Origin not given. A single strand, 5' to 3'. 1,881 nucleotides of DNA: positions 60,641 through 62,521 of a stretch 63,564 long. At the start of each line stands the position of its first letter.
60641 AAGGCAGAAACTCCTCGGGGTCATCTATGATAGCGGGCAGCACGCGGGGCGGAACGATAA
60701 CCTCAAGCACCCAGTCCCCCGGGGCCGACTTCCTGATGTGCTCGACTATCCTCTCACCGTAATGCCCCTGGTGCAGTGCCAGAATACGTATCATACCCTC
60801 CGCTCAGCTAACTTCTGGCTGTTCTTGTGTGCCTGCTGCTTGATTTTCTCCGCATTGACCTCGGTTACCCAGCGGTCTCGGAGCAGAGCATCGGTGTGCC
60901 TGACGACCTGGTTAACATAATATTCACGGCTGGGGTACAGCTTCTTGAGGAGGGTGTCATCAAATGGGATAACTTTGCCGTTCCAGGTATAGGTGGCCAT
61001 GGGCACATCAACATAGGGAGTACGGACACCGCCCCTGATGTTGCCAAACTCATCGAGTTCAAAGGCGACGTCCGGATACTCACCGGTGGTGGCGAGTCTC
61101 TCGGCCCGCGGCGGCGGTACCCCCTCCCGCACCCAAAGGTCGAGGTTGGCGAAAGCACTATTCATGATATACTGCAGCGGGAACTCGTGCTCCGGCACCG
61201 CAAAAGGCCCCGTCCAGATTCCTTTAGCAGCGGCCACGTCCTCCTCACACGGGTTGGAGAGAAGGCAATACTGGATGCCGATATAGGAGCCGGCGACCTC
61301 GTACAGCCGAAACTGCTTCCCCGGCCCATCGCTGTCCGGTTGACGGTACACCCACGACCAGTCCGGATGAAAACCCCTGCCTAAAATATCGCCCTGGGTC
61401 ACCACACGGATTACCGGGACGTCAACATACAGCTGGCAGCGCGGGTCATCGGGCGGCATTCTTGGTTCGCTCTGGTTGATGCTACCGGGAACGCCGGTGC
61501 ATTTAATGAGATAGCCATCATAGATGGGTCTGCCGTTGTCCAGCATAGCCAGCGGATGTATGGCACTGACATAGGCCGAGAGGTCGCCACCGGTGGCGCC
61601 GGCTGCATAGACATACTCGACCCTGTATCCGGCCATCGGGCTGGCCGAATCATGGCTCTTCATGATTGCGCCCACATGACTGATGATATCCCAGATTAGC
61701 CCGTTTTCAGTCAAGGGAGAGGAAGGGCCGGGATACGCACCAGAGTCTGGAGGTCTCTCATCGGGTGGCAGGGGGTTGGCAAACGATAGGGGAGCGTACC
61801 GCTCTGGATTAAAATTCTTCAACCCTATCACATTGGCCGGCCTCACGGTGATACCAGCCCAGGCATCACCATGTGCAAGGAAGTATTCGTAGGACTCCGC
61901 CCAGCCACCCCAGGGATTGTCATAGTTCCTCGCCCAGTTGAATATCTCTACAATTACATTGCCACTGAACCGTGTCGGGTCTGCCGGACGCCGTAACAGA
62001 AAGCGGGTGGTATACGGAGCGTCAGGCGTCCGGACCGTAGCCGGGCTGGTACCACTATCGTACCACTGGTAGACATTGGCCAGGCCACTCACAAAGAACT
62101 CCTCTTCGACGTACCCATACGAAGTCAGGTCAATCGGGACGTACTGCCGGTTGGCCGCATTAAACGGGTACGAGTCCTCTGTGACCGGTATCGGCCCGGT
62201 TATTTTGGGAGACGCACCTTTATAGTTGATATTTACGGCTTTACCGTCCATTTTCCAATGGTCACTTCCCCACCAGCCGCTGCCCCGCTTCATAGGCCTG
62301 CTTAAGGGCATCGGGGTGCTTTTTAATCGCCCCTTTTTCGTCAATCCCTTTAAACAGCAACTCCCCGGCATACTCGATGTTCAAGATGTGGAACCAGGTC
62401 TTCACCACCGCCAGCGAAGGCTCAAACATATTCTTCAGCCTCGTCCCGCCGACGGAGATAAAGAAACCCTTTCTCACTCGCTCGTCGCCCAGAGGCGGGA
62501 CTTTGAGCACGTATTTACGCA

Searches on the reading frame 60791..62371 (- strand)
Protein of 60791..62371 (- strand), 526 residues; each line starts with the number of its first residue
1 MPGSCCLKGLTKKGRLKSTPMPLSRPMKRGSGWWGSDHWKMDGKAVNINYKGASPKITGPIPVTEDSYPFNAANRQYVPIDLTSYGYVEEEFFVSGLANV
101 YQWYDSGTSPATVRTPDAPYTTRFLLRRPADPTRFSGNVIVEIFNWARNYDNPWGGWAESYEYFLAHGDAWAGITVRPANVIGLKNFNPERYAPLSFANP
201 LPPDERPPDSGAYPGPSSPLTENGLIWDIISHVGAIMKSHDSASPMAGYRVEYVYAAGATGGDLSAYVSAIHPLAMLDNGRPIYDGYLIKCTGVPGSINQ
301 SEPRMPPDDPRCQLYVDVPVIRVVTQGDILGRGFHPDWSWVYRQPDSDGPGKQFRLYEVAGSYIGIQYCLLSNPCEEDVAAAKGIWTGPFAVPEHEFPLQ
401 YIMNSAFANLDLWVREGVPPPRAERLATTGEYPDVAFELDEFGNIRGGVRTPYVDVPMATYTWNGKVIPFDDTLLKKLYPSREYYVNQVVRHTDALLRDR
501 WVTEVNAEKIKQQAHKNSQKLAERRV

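Call 47: search_protein_families(library=pfam, proteins=[window:60791-62371:-], max_evalue=0.00001)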
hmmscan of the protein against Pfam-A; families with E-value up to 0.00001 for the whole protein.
window:60791-62371:- (526 aa): 1 family
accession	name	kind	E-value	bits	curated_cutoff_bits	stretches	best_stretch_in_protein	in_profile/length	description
PF20091.5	Abhydrolase_10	-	4.7e-109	365.6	23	1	57-511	1-428/429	Alpha/beta hydrolase domain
